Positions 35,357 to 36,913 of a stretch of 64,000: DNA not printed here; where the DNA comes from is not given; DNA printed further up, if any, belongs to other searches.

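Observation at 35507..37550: Non-canonical DnaC/IstB-like ATPase (insertion of about 110 aa between Walker A and B) convergent with a DUF62/SAM-hydrolase-like gene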

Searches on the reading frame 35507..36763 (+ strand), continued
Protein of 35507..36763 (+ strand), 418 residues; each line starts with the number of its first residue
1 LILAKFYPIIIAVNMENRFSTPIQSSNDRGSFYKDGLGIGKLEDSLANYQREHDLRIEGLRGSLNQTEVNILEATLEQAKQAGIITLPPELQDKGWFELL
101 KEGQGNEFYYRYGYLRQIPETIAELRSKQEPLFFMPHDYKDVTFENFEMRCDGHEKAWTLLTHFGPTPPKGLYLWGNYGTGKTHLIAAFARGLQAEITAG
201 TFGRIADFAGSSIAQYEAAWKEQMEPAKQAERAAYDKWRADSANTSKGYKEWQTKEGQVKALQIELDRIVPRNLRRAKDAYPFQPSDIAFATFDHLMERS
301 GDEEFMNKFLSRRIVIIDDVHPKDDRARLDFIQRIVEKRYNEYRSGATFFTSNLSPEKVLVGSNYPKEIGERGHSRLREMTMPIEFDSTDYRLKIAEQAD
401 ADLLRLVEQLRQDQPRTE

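Call 26: find_related_loci(query=A1, collection=genome_contigs, flank=8000)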
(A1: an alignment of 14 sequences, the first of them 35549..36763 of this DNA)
Query A1 (404 aa) in genome_contigs; peptide patterns used: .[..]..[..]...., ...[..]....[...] (x = any residue, [..] = any of these).
406 stretches matched a pattern; 127 encode a relative of the query (tblastn E <= 1e-3); the best 80 are kept; 80 distinct loci.
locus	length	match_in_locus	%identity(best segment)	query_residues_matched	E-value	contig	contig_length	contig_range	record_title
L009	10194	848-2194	44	9-403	7e-110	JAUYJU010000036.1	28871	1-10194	MAG: Candidatus Nanoarchaeia archaeon isolate C24_metabat.bin.162 C24_k141_283256, whole genome shotgun sequence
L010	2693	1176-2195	42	45-395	8e-84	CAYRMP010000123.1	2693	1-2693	MAG TPA_asm: uncultured Methanosarcinales archaeon isolate binchicken_co38_613 genome assembly, contig: NODE_78058_lengt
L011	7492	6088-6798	31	154-400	3e-21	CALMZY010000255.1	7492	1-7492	MAG TPA_asm: uncultured Lentisphaerae bacterium isolate SRR8868559_bin.156_CONCOCT_v1.1_MAG genome assembly, contig: ERZ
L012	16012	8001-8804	28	130-395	1e-17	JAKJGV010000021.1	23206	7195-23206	MAG: Verrucomicrobia bacterium isolate UR.bin260 NODE_21_length_23206_cov_3.013619, whole genome shotgun sequence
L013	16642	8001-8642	29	157-381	2e-16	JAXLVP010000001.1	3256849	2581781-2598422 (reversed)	MAG: Bdellovibrionota bacterium isolate STL-BDEC1 C1.36.fa-1, whole genome shotgun sequence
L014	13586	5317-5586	38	299-395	4e-9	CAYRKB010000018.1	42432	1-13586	MAG TPA_asm: uncultured Victivallales bacterium isolate SRP272421_co1_463 genome assembly, contig: NODE_1627_length_4243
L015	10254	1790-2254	30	90-229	4e-9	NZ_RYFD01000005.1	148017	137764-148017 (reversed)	Candidatus Oscillochloris fontis strain Chuk17 NODE_7, whole genome shotgun sequence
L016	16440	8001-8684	27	99-290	7e-8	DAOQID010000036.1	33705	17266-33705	MAG TPA_asm: Anaerolineales bacterium isolate AMR_MDS_0635 NODE_535_length_33705_cov_13.586865, whole genome shotgun seq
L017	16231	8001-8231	35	125-194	3e-7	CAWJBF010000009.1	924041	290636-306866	MAG: uncultured Chloroflexia bacterium isolate MFD04716.bin.2.159 genome assembly, contig: contig_42584, whole genome sh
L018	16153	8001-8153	48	125-176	4e-7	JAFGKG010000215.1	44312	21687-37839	MAG: Chloroflexia bacterium isolate Zod_Metabat.323 k87_13449611, whole genome shotgun sequence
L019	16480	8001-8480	24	125-292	5e-7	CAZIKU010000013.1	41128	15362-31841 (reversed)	MAG TPA_asm: uncultured Klebsiella sp. isolate SRP193358_co1_781 genome assembly, contig: NODE_1843_length_41128_cov_6.4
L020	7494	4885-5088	37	111-176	7e-7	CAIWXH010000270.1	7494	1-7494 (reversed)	MAG: uncultured Oscillochloris sp. isolate Kiruna_bin-09937 genome assembly, contig: bin-09937:270/850, whole genome sho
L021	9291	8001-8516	27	115-265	6e-7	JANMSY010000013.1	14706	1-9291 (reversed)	MAG: Anaerolineales bacterium isolate SOY_29_metabat_307 SOY_29_k141_2201290, whole genome shotgun sequence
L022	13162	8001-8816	36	123-194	6e-7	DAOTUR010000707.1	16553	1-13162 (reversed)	MAG TPA_asm: Anaerolineae bacterium isolate F20_76 k119_4427715, whole genome shotgun sequence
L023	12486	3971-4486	27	115-265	6e-7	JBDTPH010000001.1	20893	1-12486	MAG: Chloroflexota bacterium isolate cluster3_bin.194 NODE_8777_length_20893_cov_6.357088, whole genome shotgun sequence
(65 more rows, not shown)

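Call 30: search_protein_families(library=pfam, proteins=[L009:193-702:-, L009:2378-4150:-, L009:4539-4925:-, L009:5181-6962:+, L009:6959-7687:-, L013:3341-5107:-, L013:5216-6205:+, L013:6261-7226:-, L013:8799-10823:-, L013:11868-13040:+], max_evalue=0.001)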
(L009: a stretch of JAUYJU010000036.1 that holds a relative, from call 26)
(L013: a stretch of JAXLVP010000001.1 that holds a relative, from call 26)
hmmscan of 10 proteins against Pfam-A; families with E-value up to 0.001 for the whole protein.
L009:193-702:- (169 aa): 0 families

L009:2378-4150:- (590 aa): 5 families
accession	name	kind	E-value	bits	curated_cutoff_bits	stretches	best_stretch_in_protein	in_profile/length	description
PF01380.27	SIS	-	3.2e-49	166.5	25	2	284-410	2-129/131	SIS domain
PF13522.11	GATase_6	-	6.4e-19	68.7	27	1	70-194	11-129/130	Glutamine amidotransferase domain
PF13537.11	GATase_7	-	2.2e-16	60.4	25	1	85-200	9-122/123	Glutamine amidotransferase domain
PF13230.11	GATase_4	-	0.00011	21.7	23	1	59-156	59-162/272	Glutamine amidotransferases class-II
PF13580.11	SIS_2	-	0.00021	21.8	27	1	321-368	91-137/138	SIS domain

L009:4539-4925:- (128 aa): 2 families
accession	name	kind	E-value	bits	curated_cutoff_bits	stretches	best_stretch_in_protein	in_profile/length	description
PF01850.27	PIN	-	4e-05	24.6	23.6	1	10-119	1-118/120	PIN domain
PF13470.12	PIN_3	-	4.2e-05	24.8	27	0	10-112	2-114/115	PIN domain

L009:5181-6962:+ (593 aa): 19 families
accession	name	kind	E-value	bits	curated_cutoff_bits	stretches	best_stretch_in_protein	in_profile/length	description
PF00326.27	Peptidase_S9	-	2.2e-46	158.5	22.6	1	387-592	5-211/213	Prolyl oligopeptidase family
PF20434.5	BD-FAE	-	3.3e-17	63.1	26.8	1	357-551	3-215/215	BD-FAE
PF02129.25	Peptidase_S15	-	6e-13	49.5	23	1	349-483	1-132/262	X-Pro dipeptidyl-peptidase (S15 family)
PF01738.24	DLH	-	6.4e-11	42.7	21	1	514-576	132-194/217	Dienelactone hydrolase family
PF00561.26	Abhydrolase_1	-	7.9e-10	39.2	25.8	1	368-462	1-85/245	alpha/beta hydrolase fold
PF02897.21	Peptidase_S9_N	-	7.7e-09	35.2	24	1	63-231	130-312/414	Prolyl oligopeptidase, N-terminal beta-propeller domain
PF12146.15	Hydrolase_4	-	6.9e-08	32.5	27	0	369-469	6-99/239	Serine aminopeptidase, S33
PF12697.13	Abhydrolase_6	-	3.4e-06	28.3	26.3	1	370-468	1-85/217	Alpha/beta hydrolase family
PF07859.19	Abhydrolase_3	-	4.2e-06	27.1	25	1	425-570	51-208/210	alpha/beta hydrolase fold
PF05448.18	AXE1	-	5.6e-06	25.8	21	1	343-415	59-128/321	Acetyl xylan esterase (AXE1)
PF25174.1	Beta-prop_THOC3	-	7e-06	25.7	305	0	152-266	50-155/272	THOC3 beta-propeller domain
PF24807.1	WD40_CDC20-Fz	-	8e-06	25.8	200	1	37-257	29-237/292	CDC20/Fizzy WD40 domain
PF07224.18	Chlorophyllase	-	1.3e-05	24.6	26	1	359-462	35-132/301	Chlorophyllase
PF02230.22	Abhydrolase_2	-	4.5e-05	23.8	23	0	520-571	152-202/217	Phospholipase/Carboxylesterase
PF24817.1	WD40_WDHD1_1st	-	6.4e-05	22.7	109.9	0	130-205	201-275/291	WDHD1 first WD40 domain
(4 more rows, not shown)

L009:6959-7687:- (242 aa): 1 family
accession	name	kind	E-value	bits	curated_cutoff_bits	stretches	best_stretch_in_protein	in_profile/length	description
PF10096.14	DUF2334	-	0.00026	21.1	26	1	91-202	94-191/203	Uncharacterized protein conserved in bacteria (DUF2334)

L013:3341-5107:- (588 aa): 2 families
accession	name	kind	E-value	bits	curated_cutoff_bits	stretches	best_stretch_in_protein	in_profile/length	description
PF13231.12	PMT_2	-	1.8e-15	58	26.1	1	147-252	22-128/160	Dolichyl-phosphate-mannose-protein mannosyltransferase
PF02366.24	PMT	-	2.6e-14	53.8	22.7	1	141-295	76-235/245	Dolichyl-phosphate-mannose-protein mannosyltransferase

L013:5216-6205:+ (329 aa): 0 families

L013:6261-7226:- (321 aa): 0 families

L013:8799-10823:- (674 aa): 3 families
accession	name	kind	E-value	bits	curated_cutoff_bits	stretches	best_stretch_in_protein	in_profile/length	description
PF00733.27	Asn_synthase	-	1.5e-80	271.9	21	1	244-631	1-346/354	Asparagine synthase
PF13537.11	GATase_7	-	1.6e-39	135.1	25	1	49-167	2-123/123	Glutamine amidotransferase domain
PF13522.11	GATase_6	-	3.8e-33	114.7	27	1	34-161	2-130/130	Glutamine amidotransferase domain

L013:11868-13040:+ (390 aa): 2 families
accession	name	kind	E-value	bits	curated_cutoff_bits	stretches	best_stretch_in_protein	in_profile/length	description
PF04339.18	FemAB_like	-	2.7e-06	27.2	27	1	199-331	178-310/369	Peptidogalycan biosysnthesis/recognition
PF13480.13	Acetyltransf_6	-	0.00073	20.1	22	0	205-337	5-139/143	Acetyltransferase (GNAT) domain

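Call 39: search_protein_families(library=phrogs, proteins=[window:35549-36763:+], max_evalue=0.01)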
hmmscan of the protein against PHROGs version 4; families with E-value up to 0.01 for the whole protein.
window:35549-36763:+ (404 aa): 4 families
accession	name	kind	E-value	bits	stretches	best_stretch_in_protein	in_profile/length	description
phrog_50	-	DNA, RNA and nucleotide metabolism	1.2e-24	88.4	2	288-391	424-523/570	DnaC-like helicase loader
phrog_3277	-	DNA, RNA and nucleotide metabolism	2.1e-11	45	1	287-385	68-160/168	DnaC-like helicase loader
phrog_26922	-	DNA, RNA and nucleotide metabolism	0.0059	18.2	0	317-383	32-91/92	DnaC-like helicase loader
phrog_168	-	DNA, RNA and nucleotide metabolism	0.0063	17.2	0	158-183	45-70/314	clamp loader of DNA polymerase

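Call 40: search_protein_families(library=padloc, proteins=[window:35549-36763:+, P0037, P0023, P0035], max_evalue=0.01)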
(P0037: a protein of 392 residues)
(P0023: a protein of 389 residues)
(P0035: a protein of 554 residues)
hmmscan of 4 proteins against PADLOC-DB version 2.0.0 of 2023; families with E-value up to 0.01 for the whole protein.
window:35549-36763:+ (404 aa): 1 family
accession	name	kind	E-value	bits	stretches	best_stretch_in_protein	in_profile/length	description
PDLC02482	BrxC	-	0.0061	12.2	1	155-174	60-79/1231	BrxC-PglY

P0037 (392 aa): 0 families

P0023 (389 aa): 1 family
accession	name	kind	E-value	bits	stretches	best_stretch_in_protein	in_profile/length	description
PDLC00289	PtuA1|PtuA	-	0.00084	16.5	1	91-237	30-155/404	AAA ATPase domain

P0035 (554 aa): 0 families

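Call 42: fold_search(model_id=the predicted structure, library=viral)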
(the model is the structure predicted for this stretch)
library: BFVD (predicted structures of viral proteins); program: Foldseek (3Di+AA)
matches with E <= 10: 388; with E <= 0.001: 19
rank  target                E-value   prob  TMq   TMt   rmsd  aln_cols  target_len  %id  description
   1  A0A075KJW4            4.2e-07  1.00  0.31  0.45  22.4       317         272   16  Putative DnaC [Lactobacillus phage Ld17]
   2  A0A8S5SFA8            4.3e-06  1.00  0.35  0.46  14.0       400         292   14  Replicative helicase [Siphoviridae sp. ct3q24]
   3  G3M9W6                7.4e-06  1.00  0.36  0.54  13.8       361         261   14  Gp225 [Bacillus phage G]
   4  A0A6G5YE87            1.5e-05  1.00  0.34  0.54  12.6       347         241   15  (no name in the UniProt tables at hand)
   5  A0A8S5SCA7            2.2e-05  1.00  0.32  0.47   9.5       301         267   14  Replicative helicase [Siphoviridae sp. ctqBc4]
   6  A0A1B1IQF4            5.8e-05  1.00  0.32  0.46  12.8       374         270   14  (no name in the UniProt tables at hand)
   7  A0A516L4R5            9.9e-05  1.00  0.32  0.49   8.1       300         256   15  (no name in the UniProt tables at hand)
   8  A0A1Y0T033            9.9e-05  1.00  0.34  0.42   8.3       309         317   16  DNA replication protein [Pseudomonas phage Skulduggery]
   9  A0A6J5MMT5            1.4e-04  1.00  0.33  0.55  11.7       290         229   13  DnaC DNA replication protein [uncultured Caudovirales phage]
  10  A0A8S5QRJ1            1.6e-04  1.00  0.35  0.45   4.4       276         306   14  Replicative helicase [Myoviridae sp. ctRTx89]
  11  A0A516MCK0            2.6e-04  1.00  0.33  0.47  11.7       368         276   11  (no name in the UniProt tables at hand)
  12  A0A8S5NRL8            3.0e-04  1.00  0.33  0.56   7.4       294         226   14  Replicative helicase [Myoviridae sp. cteaT5]
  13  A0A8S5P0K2            3.7e-04  1.00  0.34  0.40   8.7       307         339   14  Replicative helicase [Myoviridae sp. ctakU3]
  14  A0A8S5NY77            3.9e-04  1.00  0.34  0.44  10.8       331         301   14  Replicative helicase [Siphoviridae sp. ct16C7]
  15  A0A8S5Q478            4.7e-04  1.00  0.34  0.56   6.4       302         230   14  Replicative helicase (Fragment) [Siphoviridae sp. ctLNL10]
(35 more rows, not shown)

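Call 45: find_encoding_contigs(protein=P0012, flank=5000, max_places=2)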
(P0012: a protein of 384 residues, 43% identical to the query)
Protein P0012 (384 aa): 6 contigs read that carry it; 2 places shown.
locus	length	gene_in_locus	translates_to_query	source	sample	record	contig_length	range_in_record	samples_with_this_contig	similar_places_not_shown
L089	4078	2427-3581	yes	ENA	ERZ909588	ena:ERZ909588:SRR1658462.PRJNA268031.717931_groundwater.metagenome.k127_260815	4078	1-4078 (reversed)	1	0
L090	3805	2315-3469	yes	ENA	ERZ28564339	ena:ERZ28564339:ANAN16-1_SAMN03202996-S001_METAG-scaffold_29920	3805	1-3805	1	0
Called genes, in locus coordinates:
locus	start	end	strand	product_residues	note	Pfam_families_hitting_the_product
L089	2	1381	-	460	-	?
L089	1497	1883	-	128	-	-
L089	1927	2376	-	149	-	PF01876:RNase_P_p30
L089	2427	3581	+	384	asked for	PF03969:AFG1_ATPase (faint)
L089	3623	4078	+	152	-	?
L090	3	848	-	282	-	?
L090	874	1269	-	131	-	-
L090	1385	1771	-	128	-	-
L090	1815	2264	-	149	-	PF01876:RNase_P_p30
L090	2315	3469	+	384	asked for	PF03969:AFG1_ATPase (faint)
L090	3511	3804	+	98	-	?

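Call 46: find_encoding_contigs(protein=P0014, flank=5000, max_places=1)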
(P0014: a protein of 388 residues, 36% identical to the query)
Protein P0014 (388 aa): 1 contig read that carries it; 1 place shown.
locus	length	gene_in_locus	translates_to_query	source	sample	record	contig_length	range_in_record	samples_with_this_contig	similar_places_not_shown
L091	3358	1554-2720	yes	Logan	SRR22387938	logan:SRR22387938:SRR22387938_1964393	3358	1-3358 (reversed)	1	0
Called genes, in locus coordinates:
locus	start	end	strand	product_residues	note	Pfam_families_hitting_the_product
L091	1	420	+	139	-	?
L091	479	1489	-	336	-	-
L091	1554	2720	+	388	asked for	-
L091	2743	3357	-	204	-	?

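Call 47: find_encoding_contigs(protein=P0003, flank=5000, max_places=1)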
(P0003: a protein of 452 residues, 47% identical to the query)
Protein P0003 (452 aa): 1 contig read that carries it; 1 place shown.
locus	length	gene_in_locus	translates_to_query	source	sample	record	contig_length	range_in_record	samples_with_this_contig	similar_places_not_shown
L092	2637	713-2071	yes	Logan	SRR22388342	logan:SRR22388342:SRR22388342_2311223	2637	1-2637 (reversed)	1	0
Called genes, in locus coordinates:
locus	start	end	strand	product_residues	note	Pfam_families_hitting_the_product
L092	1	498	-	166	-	?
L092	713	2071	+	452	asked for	PF03969:AFG1_ATPase (weak)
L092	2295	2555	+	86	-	-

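Call 48: find_encoding_contigs(protein=P0013, flank=5000, max_places=1)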
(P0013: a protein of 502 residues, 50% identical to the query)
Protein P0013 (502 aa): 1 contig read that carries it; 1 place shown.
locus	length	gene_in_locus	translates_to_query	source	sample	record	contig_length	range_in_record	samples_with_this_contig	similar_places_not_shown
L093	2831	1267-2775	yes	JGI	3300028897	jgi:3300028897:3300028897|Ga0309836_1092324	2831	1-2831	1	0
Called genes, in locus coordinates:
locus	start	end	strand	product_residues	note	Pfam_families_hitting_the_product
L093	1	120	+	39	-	?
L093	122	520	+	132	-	-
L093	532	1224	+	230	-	-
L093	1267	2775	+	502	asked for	PF13191:AAA_16 (faint)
